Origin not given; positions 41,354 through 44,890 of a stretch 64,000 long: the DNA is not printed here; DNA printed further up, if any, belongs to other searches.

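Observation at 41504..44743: Stand-alone zinc-ribbon / class III cyclase / STAND ATPase / TPR protein wedged between housekeeping genes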

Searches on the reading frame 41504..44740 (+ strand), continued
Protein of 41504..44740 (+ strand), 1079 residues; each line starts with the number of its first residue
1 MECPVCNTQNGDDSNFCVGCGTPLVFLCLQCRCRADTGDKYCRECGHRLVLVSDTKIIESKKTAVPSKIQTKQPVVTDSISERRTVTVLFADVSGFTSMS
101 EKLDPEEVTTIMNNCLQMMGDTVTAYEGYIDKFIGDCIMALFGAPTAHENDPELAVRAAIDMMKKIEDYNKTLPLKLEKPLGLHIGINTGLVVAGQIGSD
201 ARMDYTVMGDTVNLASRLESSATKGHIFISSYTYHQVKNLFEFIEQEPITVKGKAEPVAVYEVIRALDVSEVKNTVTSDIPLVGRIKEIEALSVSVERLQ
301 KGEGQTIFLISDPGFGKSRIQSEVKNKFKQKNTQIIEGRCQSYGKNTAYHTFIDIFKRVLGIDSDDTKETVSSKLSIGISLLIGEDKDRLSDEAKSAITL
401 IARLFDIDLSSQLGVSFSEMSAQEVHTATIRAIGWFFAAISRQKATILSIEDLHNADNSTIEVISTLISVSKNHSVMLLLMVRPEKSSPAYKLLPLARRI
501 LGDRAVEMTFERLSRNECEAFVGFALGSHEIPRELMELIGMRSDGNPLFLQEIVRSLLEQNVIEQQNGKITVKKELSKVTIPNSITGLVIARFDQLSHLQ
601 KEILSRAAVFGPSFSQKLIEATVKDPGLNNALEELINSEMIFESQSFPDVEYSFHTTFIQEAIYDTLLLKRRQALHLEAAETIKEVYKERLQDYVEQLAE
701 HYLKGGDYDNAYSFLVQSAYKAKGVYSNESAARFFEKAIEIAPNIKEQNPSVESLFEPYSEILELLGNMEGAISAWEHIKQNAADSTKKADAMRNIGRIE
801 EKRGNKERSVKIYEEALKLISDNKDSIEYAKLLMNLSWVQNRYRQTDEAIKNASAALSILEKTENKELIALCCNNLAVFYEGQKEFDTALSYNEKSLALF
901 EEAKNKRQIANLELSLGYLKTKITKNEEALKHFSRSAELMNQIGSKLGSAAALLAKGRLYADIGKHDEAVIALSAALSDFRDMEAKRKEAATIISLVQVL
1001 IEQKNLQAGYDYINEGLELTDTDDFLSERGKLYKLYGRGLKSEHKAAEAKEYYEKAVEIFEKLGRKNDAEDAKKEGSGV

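Call 33: list_cluster_members(proteins=[window:41504-44740:+, window:44756-45319:-, window:39879-41141:-, window:33455-35656:-])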
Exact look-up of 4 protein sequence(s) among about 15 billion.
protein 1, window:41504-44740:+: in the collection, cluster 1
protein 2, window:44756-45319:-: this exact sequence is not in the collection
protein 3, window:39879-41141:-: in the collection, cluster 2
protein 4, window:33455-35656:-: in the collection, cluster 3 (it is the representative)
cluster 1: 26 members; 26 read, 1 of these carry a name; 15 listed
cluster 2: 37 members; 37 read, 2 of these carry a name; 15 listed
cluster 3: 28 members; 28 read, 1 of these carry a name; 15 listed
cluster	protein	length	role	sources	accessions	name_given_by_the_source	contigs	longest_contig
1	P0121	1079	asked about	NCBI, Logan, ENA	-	-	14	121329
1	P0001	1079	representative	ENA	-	-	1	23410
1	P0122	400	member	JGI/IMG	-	predicted ATPase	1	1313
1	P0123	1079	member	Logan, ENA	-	-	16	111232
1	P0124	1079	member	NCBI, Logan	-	-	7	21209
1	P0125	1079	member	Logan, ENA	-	-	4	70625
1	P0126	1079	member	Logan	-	-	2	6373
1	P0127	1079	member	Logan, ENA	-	-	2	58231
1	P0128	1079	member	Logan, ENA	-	-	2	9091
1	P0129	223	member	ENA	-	-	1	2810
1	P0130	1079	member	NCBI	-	-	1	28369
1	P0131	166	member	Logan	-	-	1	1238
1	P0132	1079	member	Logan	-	-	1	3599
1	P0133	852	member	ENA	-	-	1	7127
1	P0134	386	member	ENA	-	-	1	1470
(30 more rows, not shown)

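Call 34: find_encoding_contigs(protein=window:41504-44740:+, flank=10000, max_places=6)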
Protein window:41504-44740:+ (1079 aa): 22 contigs read that carry it; 6 places shown.
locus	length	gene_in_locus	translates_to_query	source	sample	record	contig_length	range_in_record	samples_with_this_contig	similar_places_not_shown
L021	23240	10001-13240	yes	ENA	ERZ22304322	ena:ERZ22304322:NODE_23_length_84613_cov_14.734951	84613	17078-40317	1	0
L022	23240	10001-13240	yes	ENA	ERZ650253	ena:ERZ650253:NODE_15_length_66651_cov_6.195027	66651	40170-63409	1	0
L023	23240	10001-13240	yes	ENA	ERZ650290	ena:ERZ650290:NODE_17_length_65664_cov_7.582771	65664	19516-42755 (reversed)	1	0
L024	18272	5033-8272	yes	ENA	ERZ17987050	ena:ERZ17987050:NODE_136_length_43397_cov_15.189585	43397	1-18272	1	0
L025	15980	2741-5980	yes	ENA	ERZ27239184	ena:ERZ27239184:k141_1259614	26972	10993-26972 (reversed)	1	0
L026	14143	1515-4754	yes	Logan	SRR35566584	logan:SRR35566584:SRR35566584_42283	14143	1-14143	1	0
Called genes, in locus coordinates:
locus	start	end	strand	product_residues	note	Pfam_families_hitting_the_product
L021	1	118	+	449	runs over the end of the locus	PF03841:SelA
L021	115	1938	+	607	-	PF00009:GTP_EFTU, PF01926:MMR_HSR1, PF03144:GTP_EFTU_D2 (weak), PF09107:WHD_3rd_SelB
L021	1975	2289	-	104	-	PF00137:ATP-synt_C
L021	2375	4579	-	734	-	PF01138:RNase_PH, PF03725:RNase_PH_C, PF03726:PNPase, PF01138:RNase_PH, PF00013:KH_1 (weak), PF00575:S1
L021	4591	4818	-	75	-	PF00226:DnaJ (weak)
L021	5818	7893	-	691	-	PF04453:LptD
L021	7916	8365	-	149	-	PF06271:RDD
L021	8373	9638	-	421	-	PF02844:GARS_N, PF01071:GARS_A, PF08442:ATP-grasp_2 (faint), PF02843:GARS_C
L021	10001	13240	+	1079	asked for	PF12773:DZR (weak), PF00211:Guanylate_cyc, PF13191:AAA_16, PF13176:TPR_7 (faint), PF13181:TPR_8 (faint), PF13374:TPR_10 (faint), PF00515:TPR_1 (faint), PF13424:TPR_12 (weak), +2 more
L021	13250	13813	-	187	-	PF08207:EFP_N, PF01132:EFP, PF09285:Elong-fact-P_C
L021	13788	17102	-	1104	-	PF00873:ACR_tran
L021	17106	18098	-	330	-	PF25917:BSH_RND, PF25973:BSH_CzcB (weak), PF25984:BSH_YknX (faint), PF25876:HH_MFP_RND (weak), PF25989:YknX_C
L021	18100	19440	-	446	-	PF02321:OEP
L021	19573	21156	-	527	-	PF00389:2-Hacid_dh, PF02826:2-Hacid_dh_C, PF03446:NAD_binding_2 (weak), PF19304:PGDH_inter, PF01842:ACT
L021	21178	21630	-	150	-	-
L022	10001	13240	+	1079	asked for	PF12773:DZR (weak), PF00211:Guanylate_cyc, PF13191:AAA_16, PF13176:TPR_7 (faint), PF13181:TPR_8 (faint), PF13374:TPR_10 (faint), PF00515:TPR_1 (faint), PF13424:TPR_12 (weak), +2 more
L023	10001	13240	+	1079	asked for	PF12773:DZR (weak), PF00211:Guanylate_cyc, PF13191:AAA_16, PF13176:TPR_7 (faint), PF13181:TPR_8 (faint), PF13374:TPR_10 (faint), PF00515:TPR_1 (faint), PF13424:TPR_12 (weak), +2 more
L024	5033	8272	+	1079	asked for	PF12773:DZR (weak), PF00211:Guanylate_cyc, PF13191:AAA_16, PF13176:TPR_7 (faint), PF13181:TPR_8 (faint), PF13374:TPR_10 (faint), PF00515:TPR_1 (faint), PF13424:TPR_12 (weak), +2 more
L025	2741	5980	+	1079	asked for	PF12773:DZR (weak), PF00211:Guanylate_cyc, PF13191:AAA_16, PF13176:TPR_7 (faint), PF13181:TPR_8 (faint), PF13374:TPR_10 (faint), PF00515:TPR_1 (faint), PF13424:TPR_12 (weak), +2 more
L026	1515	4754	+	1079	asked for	PF12773:DZR (weak), PF00211:Guanylate_cyc, PF13191:AAA_16, PF13176:TPR_7 (faint), PF13181:TPR_8 (faint), PF13374:TPR_10 (faint), PF00515:TPR_1 (faint), PF13424:TPR_12 (weak), +2 more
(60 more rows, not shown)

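Call 61: find_encoding_contigs(protein=P0064, flank=8000, max_places=1)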
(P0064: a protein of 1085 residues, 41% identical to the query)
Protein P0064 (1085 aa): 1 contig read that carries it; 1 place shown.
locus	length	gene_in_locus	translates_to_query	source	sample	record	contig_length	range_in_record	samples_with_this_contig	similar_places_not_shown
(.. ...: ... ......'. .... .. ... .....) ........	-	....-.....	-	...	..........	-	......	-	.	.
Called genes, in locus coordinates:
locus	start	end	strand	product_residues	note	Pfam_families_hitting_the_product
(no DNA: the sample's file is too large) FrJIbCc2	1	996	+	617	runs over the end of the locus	PF13442:Cytochrome_CBB3, PF02239:Cytochrom_D1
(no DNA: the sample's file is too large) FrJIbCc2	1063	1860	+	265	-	PF00590:TP_methylase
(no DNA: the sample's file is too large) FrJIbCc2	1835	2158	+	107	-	PF13442:Cytochrome_CBB3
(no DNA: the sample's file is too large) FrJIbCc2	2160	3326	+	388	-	PF21783:YNCE (faint), PF02239:Cytochrom_D1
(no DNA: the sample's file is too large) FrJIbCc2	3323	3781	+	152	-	PF22451:NirdL-like_HTH, PF17805:AsnC_trans_reg2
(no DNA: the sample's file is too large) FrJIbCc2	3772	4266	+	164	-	PF22451:NirdL-like_HTH, PF17805:AsnC_trans_reg2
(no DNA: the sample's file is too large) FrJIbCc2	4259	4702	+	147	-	PF13404:HTH_AsnC-type, PF13412:HTH_24 (faint), PF22451:NirdL-like_HTH, PF17805:AsnC_trans_reg2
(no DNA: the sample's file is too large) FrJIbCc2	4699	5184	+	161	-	PF13404:HTH_AsnC-type (weak), PF22451:NirdL-like_HTH, PF17805:AsnC_trans_reg2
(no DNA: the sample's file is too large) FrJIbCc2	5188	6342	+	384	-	PF13353:Fer4_12 (weak), PF04055:Radical_SAM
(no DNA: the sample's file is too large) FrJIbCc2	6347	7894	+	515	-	PF13442:Cytochrome_CBB3, PF23414:Beta-prop_EML_2 (faint), PF24814:WD40_Prp19 (faint), PF25174:Beta-prop_THOC3 (faint), PF02239:Cytochrom_D1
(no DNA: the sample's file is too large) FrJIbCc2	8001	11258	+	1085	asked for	PF12773:DZR, PF13240:Zn_Ribbon_1 (faint), PF00211:Guanylate_cyc, PF13191:AAA_16, PF13181:TPR_8 (faint), PF13424:TPR_12, PF17874:TPR_MalT, PF13424:TPR_12, +5 more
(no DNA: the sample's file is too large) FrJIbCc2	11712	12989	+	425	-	PF17419:MauJ (weak)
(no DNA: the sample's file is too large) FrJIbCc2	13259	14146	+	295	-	PF00763:THF_DHG_CYH, PF02882:THF_DHG_CYH_C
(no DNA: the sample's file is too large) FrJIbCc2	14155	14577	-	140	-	PF02635:DsrE (weak), PF13686:DrsE_2 (weak)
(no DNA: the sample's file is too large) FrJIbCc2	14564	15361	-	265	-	PF00899:ThiF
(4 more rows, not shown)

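Call 62: find_encoding_contigs(protein=P0028, flank=8000, max_places=1)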
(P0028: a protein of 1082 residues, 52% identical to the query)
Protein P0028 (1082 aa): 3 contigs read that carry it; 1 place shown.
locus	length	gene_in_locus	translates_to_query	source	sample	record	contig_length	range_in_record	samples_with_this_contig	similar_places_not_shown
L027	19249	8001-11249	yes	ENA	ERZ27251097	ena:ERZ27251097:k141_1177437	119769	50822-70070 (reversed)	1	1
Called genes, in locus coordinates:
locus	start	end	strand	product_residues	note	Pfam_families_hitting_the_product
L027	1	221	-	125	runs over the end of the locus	PF09345:SiaC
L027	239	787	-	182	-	PF19788:DUF6272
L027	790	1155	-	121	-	PF00072:Response_reg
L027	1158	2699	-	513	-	PF13188:PAS_8 (faint), PF07228:SpoIIE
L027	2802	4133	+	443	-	PF00512:HisKA, PF02518:HATPase_c, PF00072:Response_reg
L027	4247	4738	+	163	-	PF04461:YajQ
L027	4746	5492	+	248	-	PF00929:RNase_T, PF20600:ExoX-like_C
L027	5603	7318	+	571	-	PF07556:DUF1538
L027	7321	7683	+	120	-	PF00543:P-II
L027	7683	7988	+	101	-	-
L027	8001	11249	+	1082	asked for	PF12773:DZR, PF13240:Zn_Ribbon_1, PF00211:Guanylate_cyc, PF13191:AAA_16, PF13424:TPR_12 (weak), PF13424:TPR_12, PF17874:TPR_MalT (weak), PF13424:TPR_12 (weak), +7 more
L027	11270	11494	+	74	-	-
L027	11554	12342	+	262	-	PF01026:TatD_DNase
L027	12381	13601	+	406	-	PF01464:SLT, PF23473:LysM3_LYK4_5 (faint), PF01476:LysM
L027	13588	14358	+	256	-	PF03330:DPBB_1, PF05036:SPOR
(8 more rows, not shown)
